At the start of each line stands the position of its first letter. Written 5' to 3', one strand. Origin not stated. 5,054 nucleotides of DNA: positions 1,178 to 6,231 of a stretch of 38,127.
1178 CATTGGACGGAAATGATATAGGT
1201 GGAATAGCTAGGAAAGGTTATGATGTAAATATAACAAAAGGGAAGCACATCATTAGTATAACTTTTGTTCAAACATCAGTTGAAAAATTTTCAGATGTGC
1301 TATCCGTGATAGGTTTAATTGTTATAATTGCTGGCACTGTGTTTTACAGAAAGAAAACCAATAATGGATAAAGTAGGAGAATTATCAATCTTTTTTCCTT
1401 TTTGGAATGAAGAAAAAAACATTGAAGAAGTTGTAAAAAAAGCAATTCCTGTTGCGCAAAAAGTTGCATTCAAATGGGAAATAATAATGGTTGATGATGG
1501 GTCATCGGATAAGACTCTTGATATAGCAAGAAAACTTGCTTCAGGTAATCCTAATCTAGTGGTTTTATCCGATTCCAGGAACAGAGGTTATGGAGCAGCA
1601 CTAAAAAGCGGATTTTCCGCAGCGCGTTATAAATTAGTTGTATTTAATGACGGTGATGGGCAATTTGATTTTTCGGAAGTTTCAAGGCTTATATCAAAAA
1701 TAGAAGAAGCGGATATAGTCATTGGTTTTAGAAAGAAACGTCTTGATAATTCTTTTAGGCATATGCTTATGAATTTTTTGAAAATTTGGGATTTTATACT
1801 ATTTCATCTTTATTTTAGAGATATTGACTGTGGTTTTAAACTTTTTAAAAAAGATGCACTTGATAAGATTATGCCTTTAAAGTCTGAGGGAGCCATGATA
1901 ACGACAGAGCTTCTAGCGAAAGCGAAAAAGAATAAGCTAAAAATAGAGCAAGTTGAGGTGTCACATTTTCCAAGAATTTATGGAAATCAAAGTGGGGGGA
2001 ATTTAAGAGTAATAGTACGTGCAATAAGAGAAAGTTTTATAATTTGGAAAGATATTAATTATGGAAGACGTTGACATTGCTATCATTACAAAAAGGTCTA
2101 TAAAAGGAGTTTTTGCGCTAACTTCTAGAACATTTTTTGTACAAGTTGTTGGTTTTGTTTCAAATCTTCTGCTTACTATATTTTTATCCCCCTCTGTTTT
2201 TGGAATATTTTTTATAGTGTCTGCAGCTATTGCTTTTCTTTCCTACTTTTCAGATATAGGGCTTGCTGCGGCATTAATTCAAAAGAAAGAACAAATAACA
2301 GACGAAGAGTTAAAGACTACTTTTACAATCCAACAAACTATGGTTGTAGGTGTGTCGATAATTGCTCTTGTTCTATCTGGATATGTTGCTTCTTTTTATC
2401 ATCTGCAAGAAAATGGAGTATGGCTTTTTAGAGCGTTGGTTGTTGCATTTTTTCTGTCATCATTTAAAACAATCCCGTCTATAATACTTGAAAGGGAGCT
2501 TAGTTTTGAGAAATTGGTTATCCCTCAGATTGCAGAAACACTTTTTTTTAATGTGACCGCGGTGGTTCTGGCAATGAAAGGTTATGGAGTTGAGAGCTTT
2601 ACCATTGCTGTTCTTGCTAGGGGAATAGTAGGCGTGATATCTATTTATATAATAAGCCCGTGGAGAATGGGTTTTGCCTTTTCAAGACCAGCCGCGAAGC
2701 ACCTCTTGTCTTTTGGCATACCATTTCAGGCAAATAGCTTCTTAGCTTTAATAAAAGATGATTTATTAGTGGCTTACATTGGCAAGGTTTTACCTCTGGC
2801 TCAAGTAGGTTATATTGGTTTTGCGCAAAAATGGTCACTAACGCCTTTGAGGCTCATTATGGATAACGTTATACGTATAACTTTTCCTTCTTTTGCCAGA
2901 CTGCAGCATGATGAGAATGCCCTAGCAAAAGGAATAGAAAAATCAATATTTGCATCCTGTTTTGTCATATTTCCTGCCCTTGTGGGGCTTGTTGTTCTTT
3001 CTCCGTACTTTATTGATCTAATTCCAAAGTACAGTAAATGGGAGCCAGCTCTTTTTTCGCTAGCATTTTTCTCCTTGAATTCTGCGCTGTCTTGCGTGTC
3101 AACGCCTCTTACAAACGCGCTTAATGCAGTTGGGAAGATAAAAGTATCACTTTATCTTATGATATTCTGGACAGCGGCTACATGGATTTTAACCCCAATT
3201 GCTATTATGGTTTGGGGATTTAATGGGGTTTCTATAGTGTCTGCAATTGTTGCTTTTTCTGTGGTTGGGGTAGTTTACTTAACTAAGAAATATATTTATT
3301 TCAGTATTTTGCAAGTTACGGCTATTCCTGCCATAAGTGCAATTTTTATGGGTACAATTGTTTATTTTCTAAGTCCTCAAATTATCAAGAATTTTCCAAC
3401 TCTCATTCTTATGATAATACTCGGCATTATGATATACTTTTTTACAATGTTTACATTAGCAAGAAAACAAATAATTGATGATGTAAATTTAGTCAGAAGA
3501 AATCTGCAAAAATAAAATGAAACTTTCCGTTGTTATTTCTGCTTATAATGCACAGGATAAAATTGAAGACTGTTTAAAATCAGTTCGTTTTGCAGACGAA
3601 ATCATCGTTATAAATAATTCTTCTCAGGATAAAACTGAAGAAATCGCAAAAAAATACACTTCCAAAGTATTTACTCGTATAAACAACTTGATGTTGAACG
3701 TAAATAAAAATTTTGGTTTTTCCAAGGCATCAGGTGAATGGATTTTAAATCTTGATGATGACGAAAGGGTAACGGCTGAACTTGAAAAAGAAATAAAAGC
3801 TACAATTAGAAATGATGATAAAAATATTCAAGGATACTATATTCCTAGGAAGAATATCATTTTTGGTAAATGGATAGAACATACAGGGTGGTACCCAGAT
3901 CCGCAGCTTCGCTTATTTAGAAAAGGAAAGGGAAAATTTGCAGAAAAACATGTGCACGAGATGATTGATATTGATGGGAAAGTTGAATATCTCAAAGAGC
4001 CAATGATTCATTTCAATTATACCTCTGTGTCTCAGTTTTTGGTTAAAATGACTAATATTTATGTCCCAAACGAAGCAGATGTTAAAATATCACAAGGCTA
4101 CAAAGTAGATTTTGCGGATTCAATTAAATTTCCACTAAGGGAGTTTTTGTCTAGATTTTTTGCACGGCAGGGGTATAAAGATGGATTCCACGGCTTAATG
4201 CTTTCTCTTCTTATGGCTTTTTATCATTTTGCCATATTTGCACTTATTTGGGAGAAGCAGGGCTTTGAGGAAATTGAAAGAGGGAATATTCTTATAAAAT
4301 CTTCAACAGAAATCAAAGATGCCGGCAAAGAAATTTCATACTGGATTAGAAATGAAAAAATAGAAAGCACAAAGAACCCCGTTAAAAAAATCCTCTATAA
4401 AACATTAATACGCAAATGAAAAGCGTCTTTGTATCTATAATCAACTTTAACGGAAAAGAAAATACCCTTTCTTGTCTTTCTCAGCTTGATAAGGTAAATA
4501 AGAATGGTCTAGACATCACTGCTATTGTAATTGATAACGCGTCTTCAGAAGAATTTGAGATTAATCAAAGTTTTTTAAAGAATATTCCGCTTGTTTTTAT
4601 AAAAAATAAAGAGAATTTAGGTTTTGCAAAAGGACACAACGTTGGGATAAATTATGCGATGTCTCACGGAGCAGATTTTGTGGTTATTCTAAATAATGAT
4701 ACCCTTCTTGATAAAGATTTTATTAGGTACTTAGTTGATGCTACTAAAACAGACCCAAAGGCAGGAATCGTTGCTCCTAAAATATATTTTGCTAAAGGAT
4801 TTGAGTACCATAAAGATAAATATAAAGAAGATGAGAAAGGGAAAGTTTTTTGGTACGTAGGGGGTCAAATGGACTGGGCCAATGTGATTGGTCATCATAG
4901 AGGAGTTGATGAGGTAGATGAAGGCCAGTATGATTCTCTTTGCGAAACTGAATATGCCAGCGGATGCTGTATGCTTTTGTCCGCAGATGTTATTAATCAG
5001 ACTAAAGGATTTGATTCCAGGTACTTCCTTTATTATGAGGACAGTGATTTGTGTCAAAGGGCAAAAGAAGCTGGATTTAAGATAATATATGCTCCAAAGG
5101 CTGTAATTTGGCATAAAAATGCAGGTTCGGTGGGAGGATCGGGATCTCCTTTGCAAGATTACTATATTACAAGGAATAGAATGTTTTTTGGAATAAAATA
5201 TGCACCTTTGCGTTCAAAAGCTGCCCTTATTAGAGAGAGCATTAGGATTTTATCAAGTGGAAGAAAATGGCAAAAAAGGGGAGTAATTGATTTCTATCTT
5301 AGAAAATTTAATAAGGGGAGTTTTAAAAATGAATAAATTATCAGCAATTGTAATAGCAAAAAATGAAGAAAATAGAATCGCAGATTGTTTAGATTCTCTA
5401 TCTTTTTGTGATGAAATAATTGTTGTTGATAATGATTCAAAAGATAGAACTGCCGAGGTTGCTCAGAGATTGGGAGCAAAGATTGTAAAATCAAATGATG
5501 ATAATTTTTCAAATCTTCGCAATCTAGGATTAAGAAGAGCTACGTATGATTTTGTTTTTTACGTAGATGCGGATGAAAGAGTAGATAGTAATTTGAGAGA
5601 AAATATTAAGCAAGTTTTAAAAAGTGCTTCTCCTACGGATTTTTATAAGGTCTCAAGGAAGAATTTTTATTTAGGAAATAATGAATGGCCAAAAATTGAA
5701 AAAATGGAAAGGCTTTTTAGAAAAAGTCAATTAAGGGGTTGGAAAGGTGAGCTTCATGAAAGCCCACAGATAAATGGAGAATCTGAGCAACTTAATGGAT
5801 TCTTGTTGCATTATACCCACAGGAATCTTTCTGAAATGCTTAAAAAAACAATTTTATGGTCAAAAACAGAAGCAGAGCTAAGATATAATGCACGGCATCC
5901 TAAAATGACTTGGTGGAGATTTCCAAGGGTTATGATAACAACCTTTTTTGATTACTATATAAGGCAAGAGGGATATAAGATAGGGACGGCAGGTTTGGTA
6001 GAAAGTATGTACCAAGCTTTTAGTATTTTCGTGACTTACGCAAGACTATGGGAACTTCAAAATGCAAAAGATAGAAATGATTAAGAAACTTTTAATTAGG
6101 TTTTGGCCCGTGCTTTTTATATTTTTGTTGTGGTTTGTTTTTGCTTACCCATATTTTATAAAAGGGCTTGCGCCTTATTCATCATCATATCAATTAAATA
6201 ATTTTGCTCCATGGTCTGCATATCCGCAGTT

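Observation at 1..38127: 26 of 32 genes are glycosyltransferase candidates and 15 are polytopic GT-C-like: an outer-face glycan assembly line lacking Wzy/ABC-pathway parts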

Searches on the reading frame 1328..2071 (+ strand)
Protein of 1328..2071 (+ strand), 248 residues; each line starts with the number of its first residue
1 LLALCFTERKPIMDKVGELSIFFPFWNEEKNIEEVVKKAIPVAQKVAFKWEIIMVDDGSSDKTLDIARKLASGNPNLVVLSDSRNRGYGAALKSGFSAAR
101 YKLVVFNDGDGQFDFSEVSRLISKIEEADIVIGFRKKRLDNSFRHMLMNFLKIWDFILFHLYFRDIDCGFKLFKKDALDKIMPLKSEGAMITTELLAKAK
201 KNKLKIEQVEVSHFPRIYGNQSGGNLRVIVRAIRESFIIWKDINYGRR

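Call 5: search_protein_families(library=pfam, proteins=[window:1328-2071:+], max_evalue=0.01)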
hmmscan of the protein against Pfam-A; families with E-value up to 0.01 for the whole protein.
window:1328-2071:+ (248 aa): 3 families
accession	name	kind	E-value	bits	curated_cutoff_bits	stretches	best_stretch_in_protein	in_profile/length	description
PF00535.33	Glycos_transf_2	-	1.3e-27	97.3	23.3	1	20-178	1-164/168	Glycosyl transferase family 2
PF10111.15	Glyco_tranf_2_2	-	1.9e-06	28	27.3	1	21-113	2-94/276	Glycosyltransferase like family 2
PF13641.12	Glyco_tranf_2_3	-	2.5e-05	24.8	27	1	19-110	3-96/230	Glycosyltransferase like family 2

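Call 8: find_encoding_contigs(protein=window:1328-2071:+, flank=10000, max_places=4)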
Protein window:1328-2071:+ (248 aa): no gene with exactly this product is on record in the collection.

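Call 11: search_protein_families(library=ncbifam, proteins=[window:1328-2071:+], max_evalue=0.01)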
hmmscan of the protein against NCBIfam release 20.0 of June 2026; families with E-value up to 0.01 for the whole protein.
window:1328-2071:+ (248 aa): 22 families
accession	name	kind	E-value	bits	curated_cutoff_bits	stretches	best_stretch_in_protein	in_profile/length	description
NF047588.1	GlcsyltransPgfSStrep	equivalog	7.7e-21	74.6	500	1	19-185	3-171/308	glycosyltransferase PgfS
NF007986.1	PRK10714.1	equivalog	1.4e-20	73.5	529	1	14-228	3-215/316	undecaprenyl-phosphate 4-deoxy-4-formamido-L-arabinose transferase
TIGR04182.1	glyco_TIGR04182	equivalog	2.1e-19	70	325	1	19-221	2-198/293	S-layer glycoprotein N-glycosyltransferase AglJ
TIGR03937.1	PgaC_IcaA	equivalog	1.1e-17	64.1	422.3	1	10-128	38-153/407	poly-beta-1,6-N-acetyl-D-glucosamine synthase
NF058614.1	PPMAGASynPpgS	equivalog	1.6e-13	50.6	370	1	21-212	4-195/226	polyprenyl-phospho-N-acetylgalactosaminyl synthase PpgS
NF007482.0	PRK10073.1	equivalog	3.5e-12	46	423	1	13-126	2-111/334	glycosyltransferase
NF047683.1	TeichurnBiosyTuaG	equivalog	6.3e-11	42.4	400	1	17-135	6-121/252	teichuronic acid biosynthesis protein TuaG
TIGR04283.1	glyco_like_mftF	equivalog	9.4e-11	41.7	182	1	19-154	1-127/221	TIGR04283 family arsenosugar biosynthesis glycosyltransferase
NF041391.1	DPhHxTase_Halo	equivalog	2.1e-10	39.9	375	1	26-213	4-183/213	dolichyl-phosphate hexose transferase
NF010496.0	PRK13915.1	equivalog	7.3e-09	35.1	262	1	18-111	32-127/307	glucosyl-3-phosphoglycerate synthase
TIGR03469.1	HpnB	hypoth_equivalog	7.4e-08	31.8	379.25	1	15-132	42-167/386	hopene-associated glycosyltransferase HpnB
NF053739.1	GlytfEpsEBac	equivalog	1.1e-07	31.1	450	1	26-121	10-100/265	glycosyltransferase EpsE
TIGR03965.1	mycofact_glyco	equivalog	1.4e-07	30.7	280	1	14-111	71-165/467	mycofactocin biosynthesis glycosyltransferase MftF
NF038302.1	EPS_HpsE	equivalog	1.5e-07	30.7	300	1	18-111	2-97/307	hormogonium polysaccharide biosynthesis glycosyltransferase HpsE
NF041875.1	EPS_EpsD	equivalog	2.7e-07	30.3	370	1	20-119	2-98/325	exopolysaccharide biosynthesis glycosyltransferase EpsD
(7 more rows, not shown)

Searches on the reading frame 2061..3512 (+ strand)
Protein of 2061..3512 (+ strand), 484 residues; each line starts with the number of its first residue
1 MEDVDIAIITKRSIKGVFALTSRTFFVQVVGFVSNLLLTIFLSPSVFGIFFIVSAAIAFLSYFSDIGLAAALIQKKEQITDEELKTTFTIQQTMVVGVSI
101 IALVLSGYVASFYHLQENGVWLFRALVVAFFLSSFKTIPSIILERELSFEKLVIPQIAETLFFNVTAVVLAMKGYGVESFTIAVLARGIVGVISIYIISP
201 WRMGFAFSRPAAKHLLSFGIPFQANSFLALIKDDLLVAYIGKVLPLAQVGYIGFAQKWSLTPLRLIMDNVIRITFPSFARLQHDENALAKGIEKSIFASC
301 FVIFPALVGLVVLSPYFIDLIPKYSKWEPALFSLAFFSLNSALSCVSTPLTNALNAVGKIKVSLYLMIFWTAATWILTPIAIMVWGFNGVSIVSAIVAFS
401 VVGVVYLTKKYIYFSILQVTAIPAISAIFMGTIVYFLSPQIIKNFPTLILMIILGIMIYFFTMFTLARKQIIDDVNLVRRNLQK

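Call 5: search_protein_families(library=pfam, proteins=[window:2061-3512:+], max_evalue=0.01)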
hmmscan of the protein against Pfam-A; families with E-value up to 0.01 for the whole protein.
window:2061-3512:+ (484 aa): 2 families
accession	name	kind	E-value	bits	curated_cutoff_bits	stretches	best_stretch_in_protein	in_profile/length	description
PF13440.11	Polysacc_synt_3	-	1e-50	173.1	23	1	38-321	2-283/293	Polysaccharide biosynthesis protein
PF01943.22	Polysacc_synt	-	2.6e-18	66.9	28.2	1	14-282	2-274/274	Polysaccharide biosynthesis protein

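Call 74: search_protein_families(library=ncbifam, proteins=[window:2061-3512:+], max_evalue=0.00001)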
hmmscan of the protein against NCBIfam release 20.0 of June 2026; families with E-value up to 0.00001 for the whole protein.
window:2061-3512:+ (484 aa): 3 families
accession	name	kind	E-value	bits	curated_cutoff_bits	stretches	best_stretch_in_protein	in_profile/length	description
NF007773.0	PRK10459.1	equivalog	1.1e-39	136.8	273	1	14-476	8-478/492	MOP flippase family protein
NF058658.1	Oglyco_Wzx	exception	8.2e-32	110.8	720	1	12-471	9-468/478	O-glycosylation flippase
NF047674.1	TeichurnBiosyTuaB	equivalog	1.3e-27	97.1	580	1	8-464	3-467/469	teichuronic acid biosynthesis protein TuaB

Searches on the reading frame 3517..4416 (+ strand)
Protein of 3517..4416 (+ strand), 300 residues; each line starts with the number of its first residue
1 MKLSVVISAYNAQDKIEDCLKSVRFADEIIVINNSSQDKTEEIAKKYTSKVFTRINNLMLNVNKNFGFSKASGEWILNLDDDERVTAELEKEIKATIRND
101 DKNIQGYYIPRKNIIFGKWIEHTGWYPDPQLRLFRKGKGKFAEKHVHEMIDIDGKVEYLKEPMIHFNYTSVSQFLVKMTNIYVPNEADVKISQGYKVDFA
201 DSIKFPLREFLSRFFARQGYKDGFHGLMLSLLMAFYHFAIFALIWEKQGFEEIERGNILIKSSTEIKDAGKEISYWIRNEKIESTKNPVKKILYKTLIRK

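Call 5: search_protein_families(library=pfam, proteins=[window:3517-4416:+], max_evalue=0.01)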
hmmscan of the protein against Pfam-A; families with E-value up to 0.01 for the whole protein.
window:3517-4416:+ (300 aa): 3 families
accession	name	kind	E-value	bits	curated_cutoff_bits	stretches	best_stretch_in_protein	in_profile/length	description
PF00535.33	Glycos_transf_2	-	2.3e-22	80.1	23.3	1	4-140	1-148/168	Glycosyl transferase family 2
PF10111.15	Glyco_tranf_2_2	-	3.5e-05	23.9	27.3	1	4-105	1-116/276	Glycosyltransferase like family 2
PF14974.11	P_C10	-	0.0074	16.8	27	0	11-113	5-101/103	Protein C10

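Call 74: search_protein_families(library=ncbifam, proteins=[window:3517-4416:+], max_evalue=0.00001)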
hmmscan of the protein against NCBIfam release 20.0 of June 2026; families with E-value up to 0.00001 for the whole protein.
window:3517-4416:+ (300 aa): 7 families
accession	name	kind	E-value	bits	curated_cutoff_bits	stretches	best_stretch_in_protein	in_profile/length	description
NF007482.0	PRK10073.1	equivalog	1.1e-10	41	423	1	2-101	7-114/334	glycosyltransferase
TIGR04283.1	glyco_like_mftF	equivalog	1.8e-10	40.8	182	1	3-108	1-107/221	TIGR04283 family arsenosugar biosynthesis glycosyltransferase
NF050050.1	ProtGlycPglI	equivalog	2.5e-08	33.7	500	1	2-88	3-99/306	GalNAc(5)-diNAcBac-PP-undecaprenol beta-1,3-glucosyltransferase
NF047683.1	TeichurnBiosyTuaG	equivalog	1.9e-07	31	400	1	3-98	8-113/252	teichuronic acid biosynthesis protein TuaG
NF038302.1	EPS_HpsE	equivalog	3.7e-07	29.4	300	1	1-84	1-98/307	hormogonium polysaccharide biosynthesis glycosyltransferase HpsE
NF053739.1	GlytfEpsEBac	equivalog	3e-06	26.4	450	1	2-95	2-106/265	glycosyltransferase EpsE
NF041875.1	EPS_EpsD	equivalog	4.5e-06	26.3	370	1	3-90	1-97/325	exopolysaccharide biosynthesis glycosyltransferase EpsD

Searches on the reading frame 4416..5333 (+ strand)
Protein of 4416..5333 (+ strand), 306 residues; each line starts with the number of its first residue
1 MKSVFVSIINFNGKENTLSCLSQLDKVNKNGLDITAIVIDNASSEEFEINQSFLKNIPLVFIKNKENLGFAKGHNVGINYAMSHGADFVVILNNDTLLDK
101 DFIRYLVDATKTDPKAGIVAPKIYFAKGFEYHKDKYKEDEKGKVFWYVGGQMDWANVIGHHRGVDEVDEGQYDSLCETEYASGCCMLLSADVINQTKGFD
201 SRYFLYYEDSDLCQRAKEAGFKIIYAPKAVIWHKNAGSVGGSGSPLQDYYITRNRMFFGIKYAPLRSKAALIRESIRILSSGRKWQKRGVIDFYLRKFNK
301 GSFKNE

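Call 5: search_protein_families(library=pfam, proteins=[window:4416-5333:+], max_evalue=0.01)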
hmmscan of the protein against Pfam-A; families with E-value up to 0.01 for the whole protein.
window:4416-5333:+ (306 aa): 5 families
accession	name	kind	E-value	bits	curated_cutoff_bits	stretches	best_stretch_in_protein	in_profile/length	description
PF13641.12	Glyco_tranf_2_3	-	5.3e-12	46.7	27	1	9-236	8-214/230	Glycosyltransferase like family 2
PF00535.33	Glycos_transf_2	-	4e-10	40.3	23.3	1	8-135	4-129/168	Glycosyl transferase family 2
PF13632.12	Glyco_trans_2_3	-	4.8e-10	40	27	2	183-265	74-145/198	Glycosyl transferase family group 2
PF02709.20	Glyco_transf_7C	-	0.00018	21.5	23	1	182-228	20-67/78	N-terminal domain of galactosyltransferase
PF13506.12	Glyco_transf_21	-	0.0046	16.9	21.7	0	175-233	96-154/174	Glycosyl transferase family 21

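Call 74: search_protein_families(library=ncbifam, proteins=[window:4416-5333:+], max_evalue=0.00001)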
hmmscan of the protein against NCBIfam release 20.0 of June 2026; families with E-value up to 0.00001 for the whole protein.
window:4416-5333:+ (306 aa): 8 families
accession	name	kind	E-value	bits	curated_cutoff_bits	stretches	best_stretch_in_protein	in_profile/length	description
TIGR01556.1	rhamnosyltran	subfamily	7.4e-16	58.2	200.55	1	34-123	22-112/281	rhamnosyltransferase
TIGR03965.1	mycofact_glyco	equivalog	4.6e-14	52.1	280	1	171-235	219-282/467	mycofactocin biosynthesis glycosyltransferase MftF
TIGR03937.1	PgaC_IcaA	equivalog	2e-11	43.5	422.3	1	4-120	47-160/407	poly-beta-1,6-N-acetyl-D-glucosamine synthase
NF038299.1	EPS_HpsN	equivalog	1.1e-08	34.4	425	1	11-236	9-223/317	hormogonium polysaccharide biosynthesis glycosyltransferase HpsN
TIGR04283.1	glyco_like_mftF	equivalog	6.7e-08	32.4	182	0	185-231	140-183/221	TIGR04283 family arsenosugar biosynthesis glycosyltransferase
NF038302.1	EPS_HpsE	equivalog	7.3e-07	28.4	300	0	6-124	5-125/307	hormogonium polysaccharide biosynthesis glycosyltransferase HpsE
NF050113.1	gal_furan_GlfT1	equivalog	3.1e-06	26.7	330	1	35-109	30-104/290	galactofuranosyltransferase GlfT1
NF041875.1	EPS_EpsD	equivalog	7e-06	25.7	370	0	191-235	165-208/325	exopolysaccharide biosynthesis glycosyltransferase EpsD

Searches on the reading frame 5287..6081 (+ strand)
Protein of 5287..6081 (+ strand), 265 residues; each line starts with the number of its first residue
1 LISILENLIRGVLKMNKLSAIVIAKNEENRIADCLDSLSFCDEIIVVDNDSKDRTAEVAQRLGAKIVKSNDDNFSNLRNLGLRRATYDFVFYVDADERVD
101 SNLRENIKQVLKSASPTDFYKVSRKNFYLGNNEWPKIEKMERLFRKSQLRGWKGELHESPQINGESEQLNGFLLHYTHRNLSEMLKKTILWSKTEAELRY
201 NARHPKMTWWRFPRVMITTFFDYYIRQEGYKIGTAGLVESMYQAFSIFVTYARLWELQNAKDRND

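Call 5: search_protein_families(library=pfam, proteins=[window:5287-6081:+], max_evalue=0.01)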
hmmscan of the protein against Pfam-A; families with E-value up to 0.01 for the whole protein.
window:5287-6081:+ (265 aa): 3 families
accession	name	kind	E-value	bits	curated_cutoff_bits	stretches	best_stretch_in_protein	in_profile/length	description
PF00535.33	Glycos_transf_2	-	1.1e-18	68.2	23.3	1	19-156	1-149/168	Glycosyl transferase family 2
PF13704.12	Glyco_tranf_2_4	-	1.6e-07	32.2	27.5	1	25-102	1-87/98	Glycosyl transferase family 2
PF10111.15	Glyco_tranf_2_2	-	0.0039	17.1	27.3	1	31-109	15-104/276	Glycosyltransferase like family 2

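Call 74: search_protein_families(library=ncbifam, proteins=[window:5287-6081:+], max_evalue=0.00001)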
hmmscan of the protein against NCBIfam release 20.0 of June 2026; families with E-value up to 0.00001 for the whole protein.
window:5287-6081:+ (265 aa): 5 families
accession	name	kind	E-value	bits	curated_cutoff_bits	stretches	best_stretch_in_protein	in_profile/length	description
TIGR04283.1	glyco_like_mftF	equivalog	2.4e-13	50.2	182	1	18-122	1-111/221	TIGR04283 family arsenosugar biosynthesis glycosyltransferase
TIGR04195.1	S_glycosyl_SunS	equivalog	6.7e-10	38.4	350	1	20-112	61-156/421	SunS family peptide S-glycosyltransferase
NF007482.0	PRK10073.1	equivalog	6.1e-09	35.3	423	1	15-109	5-108/334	glycosyltransferase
NF010496.0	PRK13915.1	equivalog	9.7e-09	34.7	262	1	14-72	29-94/307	glucosyl-3-phosphoglycerate synthase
TIGR03965.1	mycofact_glyco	equivalog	2.2e-07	30.1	280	1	17-99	75-167/467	mycofactocin biosynthesis glycosyltransferase MftF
